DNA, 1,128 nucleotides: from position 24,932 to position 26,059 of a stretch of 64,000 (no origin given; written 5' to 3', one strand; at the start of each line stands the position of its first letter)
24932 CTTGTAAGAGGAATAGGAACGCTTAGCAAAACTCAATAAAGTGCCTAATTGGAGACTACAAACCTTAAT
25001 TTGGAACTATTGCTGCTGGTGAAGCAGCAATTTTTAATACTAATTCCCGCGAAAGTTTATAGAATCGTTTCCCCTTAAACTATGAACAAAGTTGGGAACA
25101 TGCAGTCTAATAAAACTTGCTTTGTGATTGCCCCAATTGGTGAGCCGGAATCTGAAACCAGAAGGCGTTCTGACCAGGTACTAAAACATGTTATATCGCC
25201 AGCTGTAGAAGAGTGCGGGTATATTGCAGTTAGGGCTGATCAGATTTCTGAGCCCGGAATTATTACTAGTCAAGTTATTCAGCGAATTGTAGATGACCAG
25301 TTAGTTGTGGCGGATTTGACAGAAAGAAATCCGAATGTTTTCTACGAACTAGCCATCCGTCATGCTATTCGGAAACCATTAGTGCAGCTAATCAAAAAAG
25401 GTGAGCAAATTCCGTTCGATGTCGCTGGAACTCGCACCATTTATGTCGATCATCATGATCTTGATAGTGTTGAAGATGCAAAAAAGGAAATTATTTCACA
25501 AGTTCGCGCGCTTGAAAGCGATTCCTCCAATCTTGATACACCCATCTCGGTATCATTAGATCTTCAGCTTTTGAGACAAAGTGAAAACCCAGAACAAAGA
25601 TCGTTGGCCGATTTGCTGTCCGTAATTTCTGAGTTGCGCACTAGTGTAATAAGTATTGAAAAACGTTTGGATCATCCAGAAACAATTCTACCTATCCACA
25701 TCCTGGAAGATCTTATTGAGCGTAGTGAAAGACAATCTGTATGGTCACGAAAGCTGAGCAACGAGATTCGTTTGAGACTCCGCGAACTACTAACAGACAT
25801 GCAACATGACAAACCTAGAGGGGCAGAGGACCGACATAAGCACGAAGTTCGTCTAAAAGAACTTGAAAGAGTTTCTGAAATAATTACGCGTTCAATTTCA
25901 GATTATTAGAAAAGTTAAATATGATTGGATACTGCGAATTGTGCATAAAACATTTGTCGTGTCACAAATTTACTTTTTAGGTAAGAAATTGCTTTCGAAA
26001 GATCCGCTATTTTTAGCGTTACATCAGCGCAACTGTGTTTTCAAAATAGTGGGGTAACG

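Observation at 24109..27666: AT-rich 3.4 kb islet inserted into the 3' end of dctM, bracketed by a duplicated gene terminus and lacking any integrase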

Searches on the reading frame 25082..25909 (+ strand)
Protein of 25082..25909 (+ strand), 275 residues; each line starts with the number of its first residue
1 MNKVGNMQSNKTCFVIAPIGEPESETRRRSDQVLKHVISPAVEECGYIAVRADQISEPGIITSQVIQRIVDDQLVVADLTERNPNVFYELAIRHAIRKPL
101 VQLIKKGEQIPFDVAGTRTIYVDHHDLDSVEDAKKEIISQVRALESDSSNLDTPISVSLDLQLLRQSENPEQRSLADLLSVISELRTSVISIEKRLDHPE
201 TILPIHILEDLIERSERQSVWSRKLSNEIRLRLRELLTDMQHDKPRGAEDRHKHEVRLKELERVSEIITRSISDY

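Call 7: search_protein_families(library=pfam, proteins=[window:25082-25909:+], max_evalue=0.01)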
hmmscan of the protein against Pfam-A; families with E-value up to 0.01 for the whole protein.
window:25082-25909:+ (275 aa): 0 families

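Call 8: search_protein_families(library=padloc, proteins=[window:25082-25909:+], max_evalue=0.1)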
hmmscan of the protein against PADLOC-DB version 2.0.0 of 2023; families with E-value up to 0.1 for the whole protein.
window:25082-25909:+ (275 aa): 1 family
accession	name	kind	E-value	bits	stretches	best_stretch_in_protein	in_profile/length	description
PDLC00733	Effector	-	7e-11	39.6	1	21-149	250-379/388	TIR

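Call 11: find_encoding_contigs(protein=window:25082-25909:+, flank=10000, max_places=10)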
Protein window:25082-25909:+ (275 aa): no gene with exactly this product is on record in the collection.

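Call 23: find_homologous_proteins(query=window:25082-25909:+, max_evalue=0.001)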
Query window:25082-25909:+ (275 aa): 6585 proteins with E <= 0.001 among 7773 candidates; the best 120 are listed.
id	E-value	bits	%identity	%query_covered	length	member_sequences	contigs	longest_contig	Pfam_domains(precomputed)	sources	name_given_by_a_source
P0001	2.2e-164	563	100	98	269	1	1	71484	-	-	-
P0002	4.0e-111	389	69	96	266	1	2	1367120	-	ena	-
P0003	9.1e-109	381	70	95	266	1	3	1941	-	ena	-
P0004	6.6e-106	371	69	93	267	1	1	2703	-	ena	-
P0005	7.3e-106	371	68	94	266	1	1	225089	-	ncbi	-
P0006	9.5e-106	371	69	95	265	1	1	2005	-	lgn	-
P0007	1.4e-105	370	69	94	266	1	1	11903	-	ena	-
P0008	5.0e-105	369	68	95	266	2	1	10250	-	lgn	-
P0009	8.1e-105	368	67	95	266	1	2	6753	-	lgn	-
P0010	9.4e-105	368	69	93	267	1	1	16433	-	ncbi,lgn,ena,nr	ncbi:MAG: hypothetical protein OXI57_06530 [Rhodospirillales bacterium]|nr:hypothetical protein [Rho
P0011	1.2e-104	367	67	97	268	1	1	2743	-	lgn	-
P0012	1.5e-104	367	69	95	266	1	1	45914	-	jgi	-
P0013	2.0e-104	367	69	95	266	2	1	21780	-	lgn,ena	-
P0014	2.2e-104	367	77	83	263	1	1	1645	-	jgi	jgi:hypothetical protein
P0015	3.5e-104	366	68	95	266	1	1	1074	-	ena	-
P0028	1.3e-102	361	75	84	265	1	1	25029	-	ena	-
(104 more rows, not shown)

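Call 24: find_encoding_contigs(protein=P0001, flank=6000, max_places=5)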
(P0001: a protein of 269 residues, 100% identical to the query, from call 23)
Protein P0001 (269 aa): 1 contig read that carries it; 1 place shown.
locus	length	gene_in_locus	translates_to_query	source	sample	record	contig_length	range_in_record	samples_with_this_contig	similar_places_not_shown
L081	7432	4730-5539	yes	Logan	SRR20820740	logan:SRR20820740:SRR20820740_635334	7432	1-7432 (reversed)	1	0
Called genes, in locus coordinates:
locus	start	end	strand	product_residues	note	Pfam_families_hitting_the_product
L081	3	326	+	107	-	?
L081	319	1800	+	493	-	PF00224:PK, PF02887:PK_C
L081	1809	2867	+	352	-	PF13469:Sulfotransfer_3 (weak), PF00685:Sulfotransfer_1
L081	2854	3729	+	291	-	PF05721:PhyH (faint)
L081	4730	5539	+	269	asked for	-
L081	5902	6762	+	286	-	-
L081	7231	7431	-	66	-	?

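Call 25: find_encoding_contigs(protein=P0002, flank=8000, max_places=4)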
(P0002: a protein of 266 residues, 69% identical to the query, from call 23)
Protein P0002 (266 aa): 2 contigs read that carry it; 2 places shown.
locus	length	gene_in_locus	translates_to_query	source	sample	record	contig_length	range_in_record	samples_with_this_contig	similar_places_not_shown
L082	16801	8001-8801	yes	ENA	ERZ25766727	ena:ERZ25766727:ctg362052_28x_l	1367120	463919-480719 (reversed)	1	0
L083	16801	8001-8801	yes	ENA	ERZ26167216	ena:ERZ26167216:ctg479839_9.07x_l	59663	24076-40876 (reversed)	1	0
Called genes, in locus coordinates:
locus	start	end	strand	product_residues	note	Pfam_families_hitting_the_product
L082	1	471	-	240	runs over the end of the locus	PF03740:PdxJ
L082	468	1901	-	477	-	PF02878:PGM_PMM_I, PF02879:PGM_PMM_II, PF02880:PGM_PMM_III, PF00408:PGM_PMM_IV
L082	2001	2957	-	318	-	PF00809:Pterin_bind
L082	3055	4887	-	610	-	PF06480:FtsH_ext, PF00004:AAA, PF07728:AAA_5 (weak), PF20720:nSTAND3 (faint), PF17862:AAA_lid_3, PF01434:Peptidase_M41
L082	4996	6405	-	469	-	PF01171:ATP_bind_3, PF09179:TilS, PF11734:TilS_C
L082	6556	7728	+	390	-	PF00266:Aminotran_5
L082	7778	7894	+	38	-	-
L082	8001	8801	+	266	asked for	-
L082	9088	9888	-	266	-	PF13338:AbiEi_4, PF09407:AbiEi_1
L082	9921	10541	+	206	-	-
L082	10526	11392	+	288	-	PF00848:Ring_hydroxyl_A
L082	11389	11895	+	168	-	PF13577:SnoaL_4, PF00866:Ring_hydroxyl_B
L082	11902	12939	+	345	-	PF08240:ADH_N, PF00107:ADH_zinc_N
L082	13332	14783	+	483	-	PF00221:Lyase_aromatic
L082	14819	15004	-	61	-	PF01850:PIN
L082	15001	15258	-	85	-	PF02604:PhdYeFM_antitox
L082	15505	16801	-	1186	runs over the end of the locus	PF13304:AAA_21 (faint)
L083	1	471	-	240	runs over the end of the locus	PF03740:PdxJ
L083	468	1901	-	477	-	PF02878:PGM_PMM_I, PF02879:PGM_PMM_II, PF02880:PGM_PMM_III, PF00408:PGM_PMM_IV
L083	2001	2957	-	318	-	PF00809:Pterin_bind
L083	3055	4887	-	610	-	PF06480:FtsH_ext, PF00004:AAA, PF07728:AAA_5 (weak), PF20720:nSTAND3 (faint), PF17862:AAA_lid_3, PF01434:Peptidase_M41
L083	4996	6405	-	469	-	PF01171:ATP_bind_3, PF09179:TilS, PF11734:TilS_C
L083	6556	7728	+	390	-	PF00266:Aminotran_5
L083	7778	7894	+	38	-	-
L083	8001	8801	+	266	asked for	-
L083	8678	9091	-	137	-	PF08843:AbiEii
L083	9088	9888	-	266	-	PF13338:AbiEi_4, PF09407:AbiEi_1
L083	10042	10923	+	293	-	PF00848:Ring_hydroxyl_A (weak)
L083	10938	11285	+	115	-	PF00848:Ring_hydroxyl_A (weak)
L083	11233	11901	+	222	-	PF13577:SnoaL_4, PF00866:Ring_hydroxyl_B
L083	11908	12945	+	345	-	PF08240:ADH_N, PF00107:ADH_zinc_N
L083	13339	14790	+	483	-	PF00221:Lyase_aromatic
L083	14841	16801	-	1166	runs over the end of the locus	PF13514:AAA_27 (faint)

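Call 26: find_encoding_contigs(protein=P0005, flank=8000, max_places=4)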
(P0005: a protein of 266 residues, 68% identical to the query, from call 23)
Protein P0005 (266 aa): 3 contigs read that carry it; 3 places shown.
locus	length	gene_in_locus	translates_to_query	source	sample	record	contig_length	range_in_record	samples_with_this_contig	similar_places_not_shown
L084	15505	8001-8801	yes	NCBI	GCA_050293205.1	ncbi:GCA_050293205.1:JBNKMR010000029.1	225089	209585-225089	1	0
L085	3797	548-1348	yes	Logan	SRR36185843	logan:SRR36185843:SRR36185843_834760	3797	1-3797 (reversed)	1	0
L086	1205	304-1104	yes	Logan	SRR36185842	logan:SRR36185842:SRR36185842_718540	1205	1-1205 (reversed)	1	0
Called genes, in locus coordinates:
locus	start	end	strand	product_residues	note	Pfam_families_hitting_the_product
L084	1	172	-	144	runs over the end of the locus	-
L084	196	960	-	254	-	PF00027:cNMP_binding, PF13545:HTH_Crp_2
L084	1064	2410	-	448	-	PF00034:Cytochrom_C (faint), PF03150:CCP_MauG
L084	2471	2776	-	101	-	PF14026:SCO4226-like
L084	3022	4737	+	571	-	PF14522:Cytochrome_C7 (faint), PF11783:Cytochrome_cB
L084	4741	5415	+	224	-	PF01292:Ni_hydr_CYTB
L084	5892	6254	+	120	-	-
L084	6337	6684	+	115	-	-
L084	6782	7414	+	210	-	-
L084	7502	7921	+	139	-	PF08238:Sel1 (weak)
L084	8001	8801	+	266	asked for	-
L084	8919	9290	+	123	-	PF01527:HTH_Tnp_1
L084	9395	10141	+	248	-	PF13276:HTH_21, PF00665:rve, PF13683:rve_3, PF13333:rve_2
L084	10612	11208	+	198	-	-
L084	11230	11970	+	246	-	-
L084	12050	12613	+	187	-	-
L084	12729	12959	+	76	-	-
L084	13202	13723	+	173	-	-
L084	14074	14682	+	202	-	PF12796:Ank_2 (weak), PF00023:Ank (faint)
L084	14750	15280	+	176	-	-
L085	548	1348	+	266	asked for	-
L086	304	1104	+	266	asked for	-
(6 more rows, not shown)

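Call 39: find_related_loci(query=window:25100-25909:+, collection=viral_contigs, flank=8000)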
Query window:25100-25909:+ (269 aa) in viral_contigs; peptide patterns used: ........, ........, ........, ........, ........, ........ (x = any residue, [..] = any of these).
20 stretches matched a pattern; 1 encode a relative of the query (tblastn E <= 1e-3); 1 distinct loci.
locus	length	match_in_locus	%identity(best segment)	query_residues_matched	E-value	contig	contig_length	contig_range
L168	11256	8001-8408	34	7-153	5e-16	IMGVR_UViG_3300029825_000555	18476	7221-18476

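Call 45: search_protein_families(library=ncbifam, proteins=[window:25100-25909:+], max_evalue=0.1)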
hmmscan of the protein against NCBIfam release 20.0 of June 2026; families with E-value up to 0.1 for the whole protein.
window:25100-25909:+ (269 aa): 0 families

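Call 46: search_protein_families(library=phrogs, proteins=[window:25100-25909:+], max_evalue=0.1)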
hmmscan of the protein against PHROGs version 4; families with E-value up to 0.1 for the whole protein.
window:25100-25909:+ (269 aa): 3 families
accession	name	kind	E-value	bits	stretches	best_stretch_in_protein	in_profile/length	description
phrog_3634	-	unknown function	1.3e-51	176.5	1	3-186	2-184/237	-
phrog_10872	-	unknown function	1.3e-33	117.6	1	4-178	22-194/306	-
phrog_26406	-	unknown function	3.7e-10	40.4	1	26-138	219-338/343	-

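Call 47: search_solved_structures(query=window:25100-25909:+, max_evalue=10, show_alignments=2)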
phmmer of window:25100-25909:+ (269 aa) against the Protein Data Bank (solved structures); distinct sequences matched with E-value up to 10: 5.
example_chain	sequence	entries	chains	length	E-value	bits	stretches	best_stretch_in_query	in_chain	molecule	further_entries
5apx_A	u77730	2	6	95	0.11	15.2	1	105-187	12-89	GENERAL CONTROL PROTEIN GCN4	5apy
5apt_A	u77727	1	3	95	0.25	14.1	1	105-187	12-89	GENERAL CONTROL PROTEIN GCN4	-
2klh_A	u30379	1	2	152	0.73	12.6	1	20-99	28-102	c-Myc-responsive protein Rcl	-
4fyh_A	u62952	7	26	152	1.6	11.5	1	20-99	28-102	Deoxyribonucleoside 5'-monophosphate N-glycosidase | 2'-deoxynucleoside 5'-phosphate N-hydrolase 1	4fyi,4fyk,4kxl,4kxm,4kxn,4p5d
2khz_A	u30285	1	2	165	2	11.1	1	20-99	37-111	c-Myc-responsive protein Rcl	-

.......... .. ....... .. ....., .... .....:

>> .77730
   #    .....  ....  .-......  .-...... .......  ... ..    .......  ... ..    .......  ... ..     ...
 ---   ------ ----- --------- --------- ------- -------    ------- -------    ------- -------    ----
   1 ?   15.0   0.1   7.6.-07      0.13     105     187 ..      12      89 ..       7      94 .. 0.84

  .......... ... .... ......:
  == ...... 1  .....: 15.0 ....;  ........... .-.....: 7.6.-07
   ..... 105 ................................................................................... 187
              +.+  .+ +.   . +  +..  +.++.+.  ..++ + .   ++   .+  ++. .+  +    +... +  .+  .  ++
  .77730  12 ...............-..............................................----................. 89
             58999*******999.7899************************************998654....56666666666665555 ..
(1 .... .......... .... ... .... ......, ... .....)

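Call 57: search_dna_similar(query=window:25100-25909:+, collection=plasmids, mode=protein, max_rows=15)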
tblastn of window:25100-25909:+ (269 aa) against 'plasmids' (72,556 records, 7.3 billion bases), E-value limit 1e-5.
Records with a match: 85; places in all: 93; records where one place covers at least 80% of the query: 0.
Best place of each record, by identity: <60% 85.
By first word of the organism name: Rhizobium 17; Citrobacter 9; Agrobacterium 8; Vibrio 4; Acinetobacter 4; Paraburkholderia 3; Klebsiella 3; Enterobacter 3; Salinibacter 2; Pseudomonas 2; and 25 more.
By predicted mobility (MOB-suite, as given by PLSDB): conjugative 39; non-mobilizable 33; mobilizable 13.
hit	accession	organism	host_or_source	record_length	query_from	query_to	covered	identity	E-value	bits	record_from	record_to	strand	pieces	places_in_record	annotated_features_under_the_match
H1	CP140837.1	Rhizobium beringeri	Trifolium pratense,whole organism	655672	5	192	70%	34.0%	4e-27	117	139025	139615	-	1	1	hypothetical protein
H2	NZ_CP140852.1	Rhizobium beringeri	Trifolium pratense,whole organism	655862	5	192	70%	34.0%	4e-27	117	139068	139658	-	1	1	hypothetical protein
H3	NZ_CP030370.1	Salinibacter ruber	-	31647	2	149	55%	43.0%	4e-27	117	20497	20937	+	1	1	hypothetical protein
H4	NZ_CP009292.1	Novosphingobium pentaromativorans US6-1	mud sediment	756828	8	220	79%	29.3%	7e-12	72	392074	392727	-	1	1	metallophosphoesterase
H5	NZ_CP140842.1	Rhizobium ruizarguesonis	Trifolium pratense,whole organism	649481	5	169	61%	37.1%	2e-29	123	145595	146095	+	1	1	hypothetical protein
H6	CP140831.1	Rhizobium ruizarguesonis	Trifolium pratense,whole organism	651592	5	169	61%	37.1%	2e-29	123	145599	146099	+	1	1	hypothetical protein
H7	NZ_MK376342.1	Pseudomonas sp.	-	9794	2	192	71%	31.0%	3e-19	94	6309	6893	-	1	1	TRAFs-binding domain-containing protein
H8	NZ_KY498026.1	Pseudomonas sp.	-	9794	2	192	71%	31.0%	3e-19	94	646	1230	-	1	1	TRAFs-binding domain-containing protein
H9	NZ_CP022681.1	Streptococcus respiraculi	Marmota himalayana,whole organism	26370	5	138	50%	44.0%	9e-30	124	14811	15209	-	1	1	hypothetical protein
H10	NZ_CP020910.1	Rhizobium etli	Phaseolus vulgaris,cell culture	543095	5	176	64%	33.3%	4e-28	120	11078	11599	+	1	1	hypothetical protein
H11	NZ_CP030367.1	Salinibacter ruber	-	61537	3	135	49%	41.9%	2e-25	112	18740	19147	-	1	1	hypothetical protein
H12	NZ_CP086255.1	Brachybacterium halotolerans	Single cell,kimchi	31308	3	158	58%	35.4%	5e-22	102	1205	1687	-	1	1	hypothetical protein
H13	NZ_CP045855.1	Agrobacterium sp. MA01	cell culture,Microcystis culture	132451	7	154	55%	34.4%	2e-15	83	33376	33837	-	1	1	TRAFs-binding domain-containing protein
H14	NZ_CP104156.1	Rhizobium sophoriradicis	Phaseolus vulgaris,cell culture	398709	7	154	55%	33.8%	8e-15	81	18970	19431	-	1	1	TRAFs-binding domain-containing protein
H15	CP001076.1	Rhizobium etli CIAT 652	-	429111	7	154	55%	33.8%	8e-15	81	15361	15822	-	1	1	hypothetical protein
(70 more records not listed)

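Call 58: search_dna_similar(query=window:25100-25909:+, collection=phages, mode=protein, max_rows=15)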
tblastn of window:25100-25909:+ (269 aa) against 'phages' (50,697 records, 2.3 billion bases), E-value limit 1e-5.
Records with a match: 46; places in all: 46; records where one place covers at least 80% of the query: 5.
Best place of each record, by identity: <60% 46.
By first word of the organism name: Streptococcus 24; Staphylococcus 16; Enterococcus 2; Bacteriophage 1; Dorea 1; Latilactobacillus 1; Klebsiella 1.
By host as written in the record: Staphylococcus aureus 8; - 3; methicillin-resistant Staphylococcus aureus spa type t223 2; Staphylococcus aureus subsp. aureus RN4220 2; Streptococcus mitis SF100 2; Streptococcus pyogenes MGAS315 2; Streptococcus pneumoniae 10B00617 2; Enterococcus faecalis 2; and 23 more.
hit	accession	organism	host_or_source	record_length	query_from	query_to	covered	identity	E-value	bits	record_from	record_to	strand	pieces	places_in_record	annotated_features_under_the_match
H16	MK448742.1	Streptococcus phage Javan37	Streptococcus agalactiae ERR126810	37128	1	222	83%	30.7%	8e-19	91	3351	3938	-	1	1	hypothetical protein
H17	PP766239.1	Streptococcus phage phiGBSVK-E2_GBSInt11.1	Streptococcus agalactiae JN_AR_GBS406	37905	1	222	83%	30.7%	8e-19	91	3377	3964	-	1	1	hypothetical protein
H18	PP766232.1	Streptococcus phage phiGBSVK-E1_GBSInt11.1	Streptococcus agalactiae JN_AR_GBS376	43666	1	222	83%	30.7%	8e-19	91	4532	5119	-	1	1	hypothetical protein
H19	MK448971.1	Streptococcus phage Javan52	Streptococcus agalactiae ...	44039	1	222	83%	30.7%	8e-19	91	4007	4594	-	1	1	hypothetical protein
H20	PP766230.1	Streptococcus phage phiGBSVK-E1_GBSInt3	Streptococcus agalactiae JN_AR_GBS78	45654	1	222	83%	30.7%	8e-19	91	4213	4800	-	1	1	hypothetical protein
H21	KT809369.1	Staphylococcus phage P630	Staphylococcus aureus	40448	5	189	69%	36.2%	2e-28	119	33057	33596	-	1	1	hypothetical protein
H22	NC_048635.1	Staphylococcus phage P630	Staphylococcus aureus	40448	5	189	69%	36.2%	2e-28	119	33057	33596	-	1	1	hypothetical protein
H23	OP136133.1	Staphylococcus phage phiSa2wa-st30.2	Staphylococcus aureus 19152 ST30-MRSA-IV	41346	5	189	69%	36.2%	2e-28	119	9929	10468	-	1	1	hypothetical protein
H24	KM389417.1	Staphylococcus phage Phi06_3106 B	-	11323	5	189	69%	36.2%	3e-28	118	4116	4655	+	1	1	record has no annotation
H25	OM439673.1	Staphylococcus phage vB_SauS_Mh1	Staphylococcus aureus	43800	5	189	69%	35.7%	9e-29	120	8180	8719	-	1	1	hypothetical protein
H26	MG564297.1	Staphylococcus phage UPMK_2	methicillin-resistant Staphylococcus ...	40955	5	189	69%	35.7%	2e-28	119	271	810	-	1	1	hypothetical protein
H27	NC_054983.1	Staphylococcus phage UPMK_2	methicillin-resistant Staphylococcus ...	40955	5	189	69%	35.7%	2e-28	119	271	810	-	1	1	hypothetical protein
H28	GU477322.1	Staphylococcus phage SAP-26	Staphylococcus aureus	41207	5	189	69%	35.7%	2e-28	119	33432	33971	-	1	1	hypothetical protein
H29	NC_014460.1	Staphylococcus phage SAP-26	Staphylococcus aureus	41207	5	189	69%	35.7%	2e-28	119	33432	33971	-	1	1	hypothetical protein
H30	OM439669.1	Staphylococcus phage vB_SauS_760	Staphylococcus aureus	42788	5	189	69%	35.7%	2e-28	119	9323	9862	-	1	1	hypothetical protein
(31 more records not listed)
